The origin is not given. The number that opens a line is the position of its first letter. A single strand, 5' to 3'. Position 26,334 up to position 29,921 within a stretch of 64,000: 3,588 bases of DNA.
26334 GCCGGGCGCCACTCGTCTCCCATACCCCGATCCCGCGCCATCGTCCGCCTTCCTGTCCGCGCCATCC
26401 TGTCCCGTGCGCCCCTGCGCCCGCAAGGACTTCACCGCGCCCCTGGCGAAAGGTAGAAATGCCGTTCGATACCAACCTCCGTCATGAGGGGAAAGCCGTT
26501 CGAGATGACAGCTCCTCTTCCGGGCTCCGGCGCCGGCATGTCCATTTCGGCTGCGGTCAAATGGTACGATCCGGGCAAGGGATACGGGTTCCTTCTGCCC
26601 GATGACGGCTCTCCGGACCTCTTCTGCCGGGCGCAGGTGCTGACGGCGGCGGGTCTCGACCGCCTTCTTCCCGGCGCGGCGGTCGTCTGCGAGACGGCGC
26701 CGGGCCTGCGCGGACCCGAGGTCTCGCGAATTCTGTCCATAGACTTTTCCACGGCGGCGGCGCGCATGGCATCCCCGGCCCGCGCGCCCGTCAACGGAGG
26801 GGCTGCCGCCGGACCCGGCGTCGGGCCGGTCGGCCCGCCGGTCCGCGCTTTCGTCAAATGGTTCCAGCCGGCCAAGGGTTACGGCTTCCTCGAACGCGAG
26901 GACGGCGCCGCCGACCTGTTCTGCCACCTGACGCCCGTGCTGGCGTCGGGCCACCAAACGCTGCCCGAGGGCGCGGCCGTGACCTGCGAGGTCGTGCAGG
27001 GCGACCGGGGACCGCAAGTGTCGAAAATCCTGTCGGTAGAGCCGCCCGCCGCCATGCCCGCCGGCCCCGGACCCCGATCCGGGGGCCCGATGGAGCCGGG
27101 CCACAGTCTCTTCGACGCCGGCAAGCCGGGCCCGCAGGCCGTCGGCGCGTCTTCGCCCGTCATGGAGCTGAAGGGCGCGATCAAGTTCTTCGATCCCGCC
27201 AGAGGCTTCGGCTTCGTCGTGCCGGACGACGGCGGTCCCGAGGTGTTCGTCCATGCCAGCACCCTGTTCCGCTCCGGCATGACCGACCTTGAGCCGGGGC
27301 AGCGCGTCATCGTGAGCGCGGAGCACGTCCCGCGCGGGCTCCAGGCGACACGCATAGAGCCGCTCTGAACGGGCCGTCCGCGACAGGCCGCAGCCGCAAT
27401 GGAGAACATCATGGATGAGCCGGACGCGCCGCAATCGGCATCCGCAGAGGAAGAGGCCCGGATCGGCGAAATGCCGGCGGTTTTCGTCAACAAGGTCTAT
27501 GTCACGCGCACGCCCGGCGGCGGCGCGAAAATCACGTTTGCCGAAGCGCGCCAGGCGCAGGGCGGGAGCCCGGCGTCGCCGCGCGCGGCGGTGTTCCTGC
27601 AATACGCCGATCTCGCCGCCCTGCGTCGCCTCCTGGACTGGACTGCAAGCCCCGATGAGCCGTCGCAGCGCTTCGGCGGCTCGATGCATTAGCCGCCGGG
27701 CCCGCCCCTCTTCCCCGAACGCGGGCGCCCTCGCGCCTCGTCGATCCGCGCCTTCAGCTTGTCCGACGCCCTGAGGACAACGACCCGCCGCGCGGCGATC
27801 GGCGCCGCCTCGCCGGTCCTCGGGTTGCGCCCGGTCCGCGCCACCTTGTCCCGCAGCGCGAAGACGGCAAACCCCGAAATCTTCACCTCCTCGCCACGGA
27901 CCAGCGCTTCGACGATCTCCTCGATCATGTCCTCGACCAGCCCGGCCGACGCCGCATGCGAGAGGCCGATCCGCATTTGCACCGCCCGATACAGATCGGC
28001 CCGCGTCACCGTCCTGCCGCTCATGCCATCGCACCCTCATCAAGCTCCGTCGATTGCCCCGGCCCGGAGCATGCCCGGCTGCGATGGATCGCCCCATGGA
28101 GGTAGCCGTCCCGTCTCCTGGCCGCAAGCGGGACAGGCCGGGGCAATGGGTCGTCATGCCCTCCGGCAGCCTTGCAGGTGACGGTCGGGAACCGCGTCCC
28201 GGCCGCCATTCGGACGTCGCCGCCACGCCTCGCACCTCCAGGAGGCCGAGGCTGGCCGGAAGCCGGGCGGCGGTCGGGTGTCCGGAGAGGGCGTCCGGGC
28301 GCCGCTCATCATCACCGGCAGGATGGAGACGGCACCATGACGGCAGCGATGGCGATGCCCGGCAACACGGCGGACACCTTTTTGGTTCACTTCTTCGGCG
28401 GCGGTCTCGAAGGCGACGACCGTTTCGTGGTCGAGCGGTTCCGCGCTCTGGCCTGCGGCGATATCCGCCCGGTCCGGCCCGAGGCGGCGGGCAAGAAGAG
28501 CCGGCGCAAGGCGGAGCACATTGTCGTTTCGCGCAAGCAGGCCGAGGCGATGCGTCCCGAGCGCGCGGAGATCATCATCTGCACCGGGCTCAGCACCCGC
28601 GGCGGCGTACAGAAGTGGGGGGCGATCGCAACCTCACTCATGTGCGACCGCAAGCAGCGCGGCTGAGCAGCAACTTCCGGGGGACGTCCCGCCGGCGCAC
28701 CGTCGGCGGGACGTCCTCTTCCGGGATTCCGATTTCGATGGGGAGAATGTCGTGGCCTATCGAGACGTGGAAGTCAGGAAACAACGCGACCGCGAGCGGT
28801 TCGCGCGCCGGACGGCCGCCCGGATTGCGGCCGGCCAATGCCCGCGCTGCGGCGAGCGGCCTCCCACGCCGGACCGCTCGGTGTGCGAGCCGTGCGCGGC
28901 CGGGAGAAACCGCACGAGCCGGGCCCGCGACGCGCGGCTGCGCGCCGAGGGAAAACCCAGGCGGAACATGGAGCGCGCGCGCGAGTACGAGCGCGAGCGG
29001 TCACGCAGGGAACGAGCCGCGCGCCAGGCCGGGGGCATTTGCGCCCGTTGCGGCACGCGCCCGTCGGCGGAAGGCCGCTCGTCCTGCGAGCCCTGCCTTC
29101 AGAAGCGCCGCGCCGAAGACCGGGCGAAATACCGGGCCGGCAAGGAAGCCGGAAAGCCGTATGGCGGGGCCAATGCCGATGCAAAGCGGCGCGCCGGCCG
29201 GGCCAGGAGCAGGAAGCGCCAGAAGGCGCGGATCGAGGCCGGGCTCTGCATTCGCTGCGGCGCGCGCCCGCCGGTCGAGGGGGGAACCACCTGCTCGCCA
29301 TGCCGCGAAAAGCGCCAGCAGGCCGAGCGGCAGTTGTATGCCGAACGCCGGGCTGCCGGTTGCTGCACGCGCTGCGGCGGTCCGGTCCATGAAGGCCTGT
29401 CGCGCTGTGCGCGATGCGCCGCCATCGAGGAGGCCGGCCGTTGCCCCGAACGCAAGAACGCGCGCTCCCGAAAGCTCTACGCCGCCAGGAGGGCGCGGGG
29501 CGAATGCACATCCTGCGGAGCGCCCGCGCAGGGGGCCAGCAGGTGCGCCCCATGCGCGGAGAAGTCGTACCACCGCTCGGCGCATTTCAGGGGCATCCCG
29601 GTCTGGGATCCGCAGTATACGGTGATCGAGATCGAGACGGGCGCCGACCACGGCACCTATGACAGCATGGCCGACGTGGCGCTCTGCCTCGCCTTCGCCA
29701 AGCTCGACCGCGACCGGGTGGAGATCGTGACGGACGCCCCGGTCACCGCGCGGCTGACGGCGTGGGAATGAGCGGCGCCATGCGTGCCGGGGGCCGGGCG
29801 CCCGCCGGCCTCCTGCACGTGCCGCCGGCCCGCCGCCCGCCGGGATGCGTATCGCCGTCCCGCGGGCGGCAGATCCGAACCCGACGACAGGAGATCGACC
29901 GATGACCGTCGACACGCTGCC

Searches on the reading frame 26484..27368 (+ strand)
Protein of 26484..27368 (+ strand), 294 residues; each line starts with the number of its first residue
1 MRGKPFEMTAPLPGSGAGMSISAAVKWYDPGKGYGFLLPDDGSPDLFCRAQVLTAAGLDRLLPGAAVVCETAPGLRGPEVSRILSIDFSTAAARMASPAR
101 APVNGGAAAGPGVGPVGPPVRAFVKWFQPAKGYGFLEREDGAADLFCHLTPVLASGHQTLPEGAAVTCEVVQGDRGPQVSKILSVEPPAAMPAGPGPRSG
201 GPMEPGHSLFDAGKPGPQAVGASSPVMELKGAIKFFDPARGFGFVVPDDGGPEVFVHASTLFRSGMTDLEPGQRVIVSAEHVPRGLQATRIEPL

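Call 57: search_protein_families(library=pfam, proteins=[window:26484-27368:+], max_evalue=0.01)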
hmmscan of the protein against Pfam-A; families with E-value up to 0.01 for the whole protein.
window:26484-27368:+ (294 aa): 3 families
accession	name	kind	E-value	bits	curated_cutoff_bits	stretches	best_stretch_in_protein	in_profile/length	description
PF00313.28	CSD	-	1.3e-39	134.4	27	3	121-182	2-63/66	'Cold-shock' DNA-binding domain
PF08206.17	OB_RNB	-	2e-12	47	24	1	239-260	7-28/58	Ribonuclease B OB domain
PF18914.6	DUF5666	-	0.00019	22.1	27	1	244-292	12-60/60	Domain of unknown function (DUF5666)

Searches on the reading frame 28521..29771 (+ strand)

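Call 57: search_protein_families(library=pfam, proteins=[window:28521-29771:+], max_evalue=0.01)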
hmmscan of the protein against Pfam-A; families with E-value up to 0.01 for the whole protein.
window:28521-29771:+ (416 aa): 1 family
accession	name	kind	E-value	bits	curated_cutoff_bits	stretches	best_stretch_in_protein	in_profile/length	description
PF18912.6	DZR_2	-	0.0038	17.5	27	0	106-126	9-28/56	Double zinc ribbon domain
